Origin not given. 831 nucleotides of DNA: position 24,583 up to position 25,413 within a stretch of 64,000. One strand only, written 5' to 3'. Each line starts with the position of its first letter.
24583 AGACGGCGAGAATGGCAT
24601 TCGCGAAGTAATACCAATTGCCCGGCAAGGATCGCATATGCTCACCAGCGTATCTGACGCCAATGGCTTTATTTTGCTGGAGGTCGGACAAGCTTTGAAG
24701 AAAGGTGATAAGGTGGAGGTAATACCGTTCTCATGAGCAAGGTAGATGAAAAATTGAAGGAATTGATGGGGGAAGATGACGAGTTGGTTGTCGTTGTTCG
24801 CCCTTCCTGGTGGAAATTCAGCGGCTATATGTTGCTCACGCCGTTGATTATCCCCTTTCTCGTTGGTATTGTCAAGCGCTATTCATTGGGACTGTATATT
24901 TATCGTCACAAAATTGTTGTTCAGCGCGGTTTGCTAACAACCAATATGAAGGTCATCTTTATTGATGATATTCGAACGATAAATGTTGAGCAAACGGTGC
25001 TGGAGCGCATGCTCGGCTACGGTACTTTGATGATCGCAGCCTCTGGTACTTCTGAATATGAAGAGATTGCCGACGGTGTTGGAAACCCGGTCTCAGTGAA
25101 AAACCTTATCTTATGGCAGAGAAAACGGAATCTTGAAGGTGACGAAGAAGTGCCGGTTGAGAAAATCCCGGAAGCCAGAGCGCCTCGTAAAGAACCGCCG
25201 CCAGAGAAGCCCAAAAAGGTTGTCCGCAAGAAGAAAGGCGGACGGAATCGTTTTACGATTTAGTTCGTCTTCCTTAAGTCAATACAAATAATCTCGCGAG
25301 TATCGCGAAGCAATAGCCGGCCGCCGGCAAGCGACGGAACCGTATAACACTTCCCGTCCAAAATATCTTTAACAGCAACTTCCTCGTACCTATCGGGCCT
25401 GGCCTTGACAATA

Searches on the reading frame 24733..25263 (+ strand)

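Call 57: search_protein_families(library=pfam, proteins=[window:24733-25263:+], max_evalue=0.001)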
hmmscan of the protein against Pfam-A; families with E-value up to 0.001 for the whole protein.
window:24733-25263:+ (176 aa): 1 family
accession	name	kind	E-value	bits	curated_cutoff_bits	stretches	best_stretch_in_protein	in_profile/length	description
PF03703.20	bPH_2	-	1.3e-08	35.4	22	1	56-108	8-60/78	Bacterial PH domain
